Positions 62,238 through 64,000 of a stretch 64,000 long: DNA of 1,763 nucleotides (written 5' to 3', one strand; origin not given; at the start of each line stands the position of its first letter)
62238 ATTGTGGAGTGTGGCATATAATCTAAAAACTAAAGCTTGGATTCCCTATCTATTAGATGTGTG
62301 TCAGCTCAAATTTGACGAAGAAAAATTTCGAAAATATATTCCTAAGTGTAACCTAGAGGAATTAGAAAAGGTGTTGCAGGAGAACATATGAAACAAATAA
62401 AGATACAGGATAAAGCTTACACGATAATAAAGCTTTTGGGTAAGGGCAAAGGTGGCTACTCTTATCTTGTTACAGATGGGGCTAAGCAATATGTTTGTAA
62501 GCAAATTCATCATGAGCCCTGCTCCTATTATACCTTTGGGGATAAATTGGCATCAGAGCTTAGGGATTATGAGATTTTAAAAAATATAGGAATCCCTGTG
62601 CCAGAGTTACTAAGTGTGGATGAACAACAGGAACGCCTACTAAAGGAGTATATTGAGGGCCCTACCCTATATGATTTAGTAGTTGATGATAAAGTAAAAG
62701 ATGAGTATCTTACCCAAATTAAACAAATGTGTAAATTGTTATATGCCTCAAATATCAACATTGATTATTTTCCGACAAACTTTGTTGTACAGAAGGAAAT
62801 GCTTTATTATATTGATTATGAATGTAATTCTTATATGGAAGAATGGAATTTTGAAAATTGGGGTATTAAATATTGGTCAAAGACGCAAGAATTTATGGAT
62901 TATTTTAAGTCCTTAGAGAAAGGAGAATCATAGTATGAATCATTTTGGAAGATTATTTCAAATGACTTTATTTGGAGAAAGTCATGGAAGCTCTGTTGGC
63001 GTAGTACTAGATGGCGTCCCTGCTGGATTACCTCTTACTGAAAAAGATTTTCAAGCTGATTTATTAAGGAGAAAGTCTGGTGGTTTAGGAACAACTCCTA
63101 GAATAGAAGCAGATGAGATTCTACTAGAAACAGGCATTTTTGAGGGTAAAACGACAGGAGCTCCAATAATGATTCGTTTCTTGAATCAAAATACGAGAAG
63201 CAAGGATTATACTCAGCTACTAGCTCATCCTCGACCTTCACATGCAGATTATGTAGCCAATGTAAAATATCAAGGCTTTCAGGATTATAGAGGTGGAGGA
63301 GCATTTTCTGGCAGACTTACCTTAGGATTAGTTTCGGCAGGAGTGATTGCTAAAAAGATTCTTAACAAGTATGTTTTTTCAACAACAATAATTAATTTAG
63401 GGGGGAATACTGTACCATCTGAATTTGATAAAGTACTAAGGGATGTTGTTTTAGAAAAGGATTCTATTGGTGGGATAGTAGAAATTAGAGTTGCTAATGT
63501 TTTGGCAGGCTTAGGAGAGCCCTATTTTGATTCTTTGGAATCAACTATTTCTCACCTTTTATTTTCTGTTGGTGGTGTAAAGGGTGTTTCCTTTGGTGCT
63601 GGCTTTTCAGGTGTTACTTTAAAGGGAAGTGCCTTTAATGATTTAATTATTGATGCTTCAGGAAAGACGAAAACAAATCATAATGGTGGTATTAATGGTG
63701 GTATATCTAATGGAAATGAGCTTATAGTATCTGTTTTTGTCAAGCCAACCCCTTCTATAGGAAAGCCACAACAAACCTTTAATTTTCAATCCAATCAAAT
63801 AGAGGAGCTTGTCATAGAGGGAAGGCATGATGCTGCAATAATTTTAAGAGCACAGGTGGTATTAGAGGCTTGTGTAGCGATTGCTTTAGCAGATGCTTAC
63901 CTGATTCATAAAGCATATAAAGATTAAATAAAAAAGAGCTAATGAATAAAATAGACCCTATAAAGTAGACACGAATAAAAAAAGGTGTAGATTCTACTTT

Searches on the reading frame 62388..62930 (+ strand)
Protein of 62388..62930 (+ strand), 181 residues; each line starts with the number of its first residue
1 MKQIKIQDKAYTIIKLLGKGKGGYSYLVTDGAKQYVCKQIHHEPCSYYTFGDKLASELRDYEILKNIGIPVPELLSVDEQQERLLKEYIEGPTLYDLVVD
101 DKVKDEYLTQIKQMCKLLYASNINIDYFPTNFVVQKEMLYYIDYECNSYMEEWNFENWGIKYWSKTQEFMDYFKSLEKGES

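Call 3: search_protein_families(library=pfam, proteins=[window:62388-62930:+], max_evalue=0.01)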
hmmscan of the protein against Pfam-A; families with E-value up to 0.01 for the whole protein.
window:62388-62930:+ (181 aa): 2 families
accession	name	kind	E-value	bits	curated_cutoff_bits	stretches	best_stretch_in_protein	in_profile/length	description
PF01636.29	APH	-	0.001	19.3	23.2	1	14-109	2-98/239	Phosphotransferase enzyme family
PF01163.29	RIO1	-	0.0074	16.4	22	1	56-144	57-148/187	RIO domain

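Call 4: search_protein_families(library=ncbifam, proteins=[window:62388-62930:+], max_evalue=0.1)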
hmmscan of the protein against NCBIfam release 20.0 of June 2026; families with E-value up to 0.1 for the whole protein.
window:62388-62930:+ (181 aa): 9 families
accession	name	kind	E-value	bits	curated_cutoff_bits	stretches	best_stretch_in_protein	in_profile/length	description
TIGR03724.2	arch_bud32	equivalog_domain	5.7e-08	32.5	125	1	55-152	41-136/193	KEOPS complex kinase/ATPase Bud32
NF007174.0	PRK09605.1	equivalog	4.5e-06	25.4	447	1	53-152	382-478/535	bifunctional N(6)-L-threonylcarbamoyladenine synthase/serine/threonine protein kinase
NF011460.0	PRK14879.1-1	equivalog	1.2e-05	24.5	199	1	61-145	66-155/232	Kae1-associated kinase Bud32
NF047741.1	antiphage_MADS6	equivalog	4e-05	22.3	460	1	8-104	494-589/612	methylation-associated defense system protein kinase MAD6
NF011463.0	PRK14879.1-4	equivalog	4.6e-05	22.9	188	1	63-149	74-162/237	Kae1-associated kinase Bud32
NF011464.0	PRK14879.1-7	equivalog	5.2e-05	23.1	246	1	59-151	58-153/221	Kae1-associated kinase Bud32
NF011462.0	PRK14879.1-3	equivalog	0.00062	19.6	174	1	65-159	52-138/192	Kae1-associated kinase Bud32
NF011461.0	PRK14879.1-2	equivalog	0.002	18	372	1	55-151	51-150/225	Kae1-associated kinase Bud32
NF058632.1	SerThrKinPrkT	equivalog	0.017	14.1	280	1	5-97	17-110/322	serine/threonine protein kinase PrkT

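Call 21: find_homologous_proteins(query=window:62388-62930:+, max_evalue=0.001)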
Query window:62388-62930:+ (181 aa): 8000 proteins with E <= 0.001 among 8000 candidates; the best 120 are listed.
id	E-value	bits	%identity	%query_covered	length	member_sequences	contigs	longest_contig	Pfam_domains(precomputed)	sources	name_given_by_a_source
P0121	8.8e-117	405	99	100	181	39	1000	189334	-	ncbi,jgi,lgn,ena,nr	ncbi:MAG: hypothetical protein HFG90_01230 [Acholeplasmatales bacterium]|jgi:tRNA A-37 threonylcarba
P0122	3.8e-86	305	74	94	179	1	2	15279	-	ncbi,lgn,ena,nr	ncbi:MAG: hypothetical protein K2J93_06070 [Anaeroplasmataceae bacterium]|nr:hypothetical protein [A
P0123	5.7e-85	302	72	95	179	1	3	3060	-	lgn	-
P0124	1.2e-84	301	73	94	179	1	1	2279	-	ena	-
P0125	1.7e-84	300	73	94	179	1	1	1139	-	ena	-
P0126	5.0e-84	299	72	94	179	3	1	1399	-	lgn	-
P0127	1.3e-83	297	71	94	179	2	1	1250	-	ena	-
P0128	2.1e-83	297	69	99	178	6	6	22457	-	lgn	-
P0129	3.7e-82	292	76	88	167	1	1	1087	-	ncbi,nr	ncbi:MAG: hypothetical protein K2N42_01970, partial [Anaeroplasmataceae bacterium]|nr:hypothetical p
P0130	3.7e-82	292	68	98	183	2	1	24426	-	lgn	-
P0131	9.5e-82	291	67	98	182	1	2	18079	-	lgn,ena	-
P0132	1.5e-81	291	69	94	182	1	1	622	PF01636.30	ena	-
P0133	2.4e-81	290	69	94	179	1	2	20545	-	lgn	-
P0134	3.4e-81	289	67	96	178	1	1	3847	-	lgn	-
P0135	3.6e-81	289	71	94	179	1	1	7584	PF01163.29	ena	-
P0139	1.0e-80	288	72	93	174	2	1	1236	PF01163.29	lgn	-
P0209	6.6e-79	282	68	93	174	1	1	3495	PF01163.29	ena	-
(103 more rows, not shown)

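Call 23: find_related_loci(query=A1, collection=genome_contigs, flank=10000)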
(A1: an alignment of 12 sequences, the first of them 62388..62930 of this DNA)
Query A1 (181 aa) in genome_contigs; peptide patterns used: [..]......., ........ (x = any residue, [..] = any of these).
600 stretches matched a pattern (row limit reached: there are more); 584 encode a relative of the query (tblastn E <= 1e-3); the best 80 are kept; 80 distinct loci.
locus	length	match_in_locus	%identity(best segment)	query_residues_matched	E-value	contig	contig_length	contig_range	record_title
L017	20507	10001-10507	70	6-174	1e-82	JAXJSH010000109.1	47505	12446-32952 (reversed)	MAG: Lachnospiraceae bacterium isolate DOME_MAG_3694 3694_C0234_k141_179924, whole genome shotgun sequence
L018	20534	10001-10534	66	4-181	6e-82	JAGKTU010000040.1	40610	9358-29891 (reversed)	MAG: Clostridia bacterium isolate cow5.11 cow5_11_140, whole genome shotgun sequence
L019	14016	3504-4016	68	5-175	1e-81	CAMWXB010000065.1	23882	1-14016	MAG TPA_asm: uncultured Lachnospiraceae bacterium isolate SRR14411328_bin.9_metawrap_v1.3_MAG genome assembly, contig: N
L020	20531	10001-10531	66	2-178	1e-81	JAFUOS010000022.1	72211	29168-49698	MAG: Tyzzerella sp. isolate RGIG4687 Roe_deer_Rectum-5__c3084, whole genome shotgun sequence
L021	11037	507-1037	68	1-177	2e-81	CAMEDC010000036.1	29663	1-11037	MAG: uncultured Lachnospiraceae bacterium isolate SRR11489746_bin.7_metaWRAP_v1.3_MAG genome assembly, contig: ERZ114667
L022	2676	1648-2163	67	1-172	2e-82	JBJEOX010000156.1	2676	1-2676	MAG: Ruminococcus sp. isolate LOHA14_bin.016 NODE_20343_length_2676_cov_4.774895, whole genome shotgun sequence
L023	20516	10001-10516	68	4-175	6e-81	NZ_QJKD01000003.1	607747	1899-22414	Hungatella effluvii strain DSM 24995 Ga0244553_103, whole genome shotgun sequence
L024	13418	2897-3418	66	2-175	1e-80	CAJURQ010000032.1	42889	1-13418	MAG: uncultured Lachnospiraceae bacterium isolate MGBC167064 genome assembly, contig: MGBC167064.32, whole genome shotgu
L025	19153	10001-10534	67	1-178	1e-80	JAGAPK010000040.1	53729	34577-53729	MAG: Lachnospiraceae bacterium isolate RGIG8653 Water_deer_Cecum.Co__c540196, whole genome shotgun sequence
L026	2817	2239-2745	69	4-172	7e-82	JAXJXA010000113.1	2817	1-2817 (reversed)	MAG: Acutalibacteraceae bacterium isolate DOME_MAG_6816 6816_C0420_k141_86908, whole genome shotgun sequence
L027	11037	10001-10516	69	1-172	2e-80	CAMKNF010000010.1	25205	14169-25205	MAG: uncultured Ruminococcus sp. isolate SRR14812341_bin.24_metaWRAP_v1.3_MAG genome assembly, contig: ERZ12298781.223,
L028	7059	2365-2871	69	6-174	2e-80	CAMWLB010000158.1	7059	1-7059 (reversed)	MAG TPA_asm: uncultured Lachnospiraceae bacterium isolate SRR14411331_bin.1_metawrap_v1.3_MAG genome assembly, contig: N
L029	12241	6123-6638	69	1-172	2e-80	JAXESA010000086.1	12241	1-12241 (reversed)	MAG: Ruminococcus sp. isolate SUG2821 k141_2611275, whole genome shotgun sequence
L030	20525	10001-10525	65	1-175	2e-80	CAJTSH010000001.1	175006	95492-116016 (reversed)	MAG TPA_asm: uncultured Lachnospiraceae bacterium isolate MGBC110001 genome assembly, contig: MGBC110001.1, whole genome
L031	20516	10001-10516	65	1-172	2e-80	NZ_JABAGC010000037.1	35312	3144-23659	Clostridium sp. SM-530-WT-3G Contig_37, whole genome shotgun sequence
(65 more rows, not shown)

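Call 31: search_solved_structures(query=A1, max_evalue=1, show_alignments=3)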
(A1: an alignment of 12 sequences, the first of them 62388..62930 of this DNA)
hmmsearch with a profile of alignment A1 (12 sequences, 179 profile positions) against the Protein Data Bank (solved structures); distinct sequences matched with E-value up to 1: 37.
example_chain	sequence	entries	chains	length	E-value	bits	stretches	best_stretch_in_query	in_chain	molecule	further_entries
8unk_B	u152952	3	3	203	2.7e-06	30.4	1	58-146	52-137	Probable bifunctional tRNA threonylcarbamoyladenosine biosynthesis protein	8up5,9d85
2vwb_A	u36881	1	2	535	6.6e-06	29.1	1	56-146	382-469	PUTATIVE O-SIALOGLYCOPROTEIN ENDOPEPTIDASE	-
3en9_A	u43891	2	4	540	6.7e-06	29.1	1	56-146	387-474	O-sialoglycoprotein endopeptidase/protein kinase | Putative O-sialoglycoprotein endopeptidase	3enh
4eqm_A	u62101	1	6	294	0.0014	21.5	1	7-137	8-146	Protein kinase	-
9ymt_A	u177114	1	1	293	0.0014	21.5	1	7-137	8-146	Serine/Threonine Kinase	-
5eh0_A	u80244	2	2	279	0.0039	20.1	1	4-152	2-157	Dual specificity protein kinase TTK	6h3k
5n7v_A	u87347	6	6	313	0.0052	19.7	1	3-152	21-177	Dual specificity protein kinase TTK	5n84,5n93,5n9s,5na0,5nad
3cek_A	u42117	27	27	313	0.0052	19.6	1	3-152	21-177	Dual specificity protein kinase TTK | Dual specificity protein kinase TTK or monopolar spindle 1 kinase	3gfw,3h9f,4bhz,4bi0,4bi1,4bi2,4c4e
4d2s_A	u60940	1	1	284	0.0057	19.5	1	3-152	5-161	DUAL SPECIFICITY PROTEIN KINASE TTK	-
5ntt_A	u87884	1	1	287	0.0058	19.5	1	3-152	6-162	Dual specificity protein kinase TTK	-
6tn9_A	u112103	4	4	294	0.0063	19.4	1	3-152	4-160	Dual specificity protein kinase TTK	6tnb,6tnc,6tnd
5ap3_A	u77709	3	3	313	0.007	19.2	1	3-152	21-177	DUAL SPECIFICITY PROTEIN KINASE TTK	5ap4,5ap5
6n6o_A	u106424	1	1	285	0.0072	19.2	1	3-152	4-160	Dual specificity protein kinase TTK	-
5ljj_A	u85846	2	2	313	0.0073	19.2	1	3-152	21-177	Dual specificity protein kinase TTK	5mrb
2x9e_A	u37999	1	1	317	0.0073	19.2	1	3-152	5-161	DUAL SPECIFICITY PROTEIN KINASE TTK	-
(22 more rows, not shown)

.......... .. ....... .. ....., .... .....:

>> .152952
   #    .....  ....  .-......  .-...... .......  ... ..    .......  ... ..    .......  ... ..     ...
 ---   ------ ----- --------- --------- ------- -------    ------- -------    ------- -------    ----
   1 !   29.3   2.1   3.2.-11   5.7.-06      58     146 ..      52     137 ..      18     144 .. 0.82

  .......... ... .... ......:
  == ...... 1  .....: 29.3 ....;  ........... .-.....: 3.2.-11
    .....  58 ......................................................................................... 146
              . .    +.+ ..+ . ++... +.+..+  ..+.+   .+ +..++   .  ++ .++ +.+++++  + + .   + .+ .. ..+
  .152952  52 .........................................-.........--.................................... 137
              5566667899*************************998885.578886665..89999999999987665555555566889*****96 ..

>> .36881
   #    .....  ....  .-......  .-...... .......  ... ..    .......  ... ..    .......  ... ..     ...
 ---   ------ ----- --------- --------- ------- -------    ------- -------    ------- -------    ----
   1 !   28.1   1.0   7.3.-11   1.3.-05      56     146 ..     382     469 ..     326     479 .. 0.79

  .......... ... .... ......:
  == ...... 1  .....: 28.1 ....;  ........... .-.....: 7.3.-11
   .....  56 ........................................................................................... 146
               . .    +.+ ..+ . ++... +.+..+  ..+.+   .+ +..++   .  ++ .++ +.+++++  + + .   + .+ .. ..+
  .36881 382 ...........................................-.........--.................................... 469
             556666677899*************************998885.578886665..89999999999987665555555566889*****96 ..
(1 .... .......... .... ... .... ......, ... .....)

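Call 45: search_protein_families(library=padloc, proteins=[window:62388-62930:+], max_evalue=0.01)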
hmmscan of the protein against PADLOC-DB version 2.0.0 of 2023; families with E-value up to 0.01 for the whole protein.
window:62388-62930:+ (181 aa): 4 families
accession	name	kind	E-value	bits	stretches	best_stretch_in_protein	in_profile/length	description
PDLC04047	PD-T4-6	-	5.6e-05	20.4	1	5-101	6-105/327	-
PDLC04045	PD-T4-6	-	9.2e-05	19.5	1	5-114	29-144/350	-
PDLC04044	PD-T4-6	-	0.00013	19.2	1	9-104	32-135/372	-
PDLC01137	ST_Kinase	-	0.0019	16.2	1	10-81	17-88/162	Serine/Threonine Kinase present with a putative adaptation module operon next to I-C systems in Rhodopirellula species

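Call 48: predict_structure(alignment_id=A1)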
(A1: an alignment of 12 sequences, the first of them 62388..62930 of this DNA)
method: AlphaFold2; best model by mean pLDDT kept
length: 181 residues; sequences in the alignment: 12
mean_pLDDT: 76.8   pTM: 0.72
mean pLDDT of the five models: 76.8, 74.8, 66.0, 65.6, 64.9
residues with pLDDT >= 90: 47; 70-90: 77; 50-70: 42; < 50: 15
segments of 3 or more residues with pLDDT < 50: 146-153, 179-181
pLDDT, mean of each block of 10 residues (from residue 1): 90 87 86 93 54 79 90 93 92 82 83 79 64 88 55 49 59 65 45
secondary structure, 60 per line:
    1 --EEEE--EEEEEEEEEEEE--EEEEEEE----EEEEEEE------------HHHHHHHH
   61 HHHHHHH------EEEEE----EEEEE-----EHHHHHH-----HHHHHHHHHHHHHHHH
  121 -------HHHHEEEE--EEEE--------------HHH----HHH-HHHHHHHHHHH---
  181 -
elements in order: E3-6 E9-20 E23-29 E34-40 H53-67 E74-78 E83-87 H94-99 H105-120 H128-131 E132-135 E138-141 H167-177

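Call 54: fold_search(model_id=the predicted structure, library=pdb)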
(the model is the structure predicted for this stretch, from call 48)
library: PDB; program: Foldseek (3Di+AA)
matches with E <= 10: 1997; with E <= 0.001: 1658
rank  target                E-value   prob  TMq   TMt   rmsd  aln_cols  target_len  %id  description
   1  5eh0                  3.4e-07  1.00  0.62  0.47   8.2       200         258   16  Rapid Discovery of Pyrido[3,4-d]pyrimidine Inhibitors of Monopolar Spindle kinase 1 (MPS1) Using a Structure-Based Hydri (released 2016-04-20)
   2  5ap5                  4.4e-07  1.00  0.59  0.44   3.9       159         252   15  Naturally Occurring Mutations in the MPS1 Gene Predispose Cells to Kinase Inhibitor Drug Resistance. (released 2015-09-23)
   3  2x9e                  4.6e-07  1.00  0.59  0.44   3.8       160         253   17  HUMAN MPS1 IN COMPLEX WITH NMS-P715 (released 2010-12-29)
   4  5ei2                  5.9e-07  1.00  0.61  0.46   8.4       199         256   15  Rapid Discovery of Pyrido[3,4-d]pyrimidine Inhibitors of Monopolar Spindle kinase 1 (MPS1) Using a Structure-Based Hydri (released 2016-04-20)
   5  6n6o                  6.3e-07  1.00  0.57  0.43   4.4       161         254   17  Crystal structure of the human TTK in complex with an inhibitor (released 2019-05-15)
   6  5ntt                  6.6e-07  1.00  0.61  0.42   4.2       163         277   16  Crystal structure of human Mps1 (TTK) C604Y mutant in complex with NMS-P715 (released 2017-07-26)
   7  5n84                  6.6e-07  1.00  0.63  0.47   8.3       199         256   15  TTK kinase domain in complex with Mps-BAY2b (released 2017-05-31)
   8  5mrb                  8.4e-07  1.00  0.60  0.43   3.7       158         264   16  Crystal structure of human Mps1 (TTK) in complex with Cpd-5 (released 2017-07-26)
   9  6l8l_D                8.4e-07  1.00  0.55  0.42   7.9       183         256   16  C-Src in complex with ibrutinib (released 2020-11-11)
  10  3gfw                  8.9e-07  1.00  0.59  0.45   3.8       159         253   16  Crystal Structure of Human Dual Specificity Protein Kinase (TTK) in complex with a pyrolo-pyridin ligand (released 2009-03-17)
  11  4c4f                  9.5e-07  1.00  0.58  0.43   4.1       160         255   16  Structure-based design of orally bioavailable pyrrolopyridine inhibitors of the mitotic kinase MPS1 (released 2013-12-04)
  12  4c4e                  1.0e-06  1.00  0.58  0.43   4.4       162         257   16  Structure-based design of orally bioavailable pyrrolopyridine inhibitors of the mitotic kinase MPS1 (released 2013-12-04)
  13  3wyx                  1.1e-06  1.00  0.61  0.45   8.6       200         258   15  CRYSTAL STRUCTURE OF HUMAN MPS1 CATALYTIC DOMAIN IN COMPLEX WITH 6-((3-(cyanomethoxy)-4-(1-methyl-1H-pyrazol-4-yl)phenyl (released 2015-04-08)
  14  5eho                  1.1e-06  1.00  0.59  0.44   4.4       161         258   17  Rapid Discovery of Pyrido[3,4-d]pyrimidine Inhibitors of Monopolar Spindle kinase 1 (MPS1) Using a Structure-Based Hydri (released 2016-11-09)
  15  6tn9                  1.3e-06  1.00  0.60  0.44   3.8       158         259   16  X-RAY STRUCTURE OF MPS1 IN COMPLEX WITH COMPOUND 16 (released 2020-05-13)
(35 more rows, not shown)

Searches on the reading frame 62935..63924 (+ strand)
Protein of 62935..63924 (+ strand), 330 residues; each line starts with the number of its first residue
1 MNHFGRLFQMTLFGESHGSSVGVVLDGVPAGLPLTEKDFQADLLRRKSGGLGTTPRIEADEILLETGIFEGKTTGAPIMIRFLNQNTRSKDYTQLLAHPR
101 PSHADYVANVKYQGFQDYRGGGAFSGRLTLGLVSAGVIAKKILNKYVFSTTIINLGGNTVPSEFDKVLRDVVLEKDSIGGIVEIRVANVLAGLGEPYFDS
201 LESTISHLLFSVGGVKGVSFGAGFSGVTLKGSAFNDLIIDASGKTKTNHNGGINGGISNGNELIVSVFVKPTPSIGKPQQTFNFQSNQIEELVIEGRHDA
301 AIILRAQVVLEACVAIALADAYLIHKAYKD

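Call 3: search_protein_families(library=pfam, proteins=[window:62935-63924:+], max_evalue=0.01)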
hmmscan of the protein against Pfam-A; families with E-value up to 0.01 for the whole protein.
window:62935-63924:+ (330 aa): 1 family
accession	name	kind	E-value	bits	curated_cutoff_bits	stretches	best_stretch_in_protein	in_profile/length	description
PF01264.26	Chorismate_synt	-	1.2e-105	353.3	27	1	8-323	1-327/327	Chorismate synthase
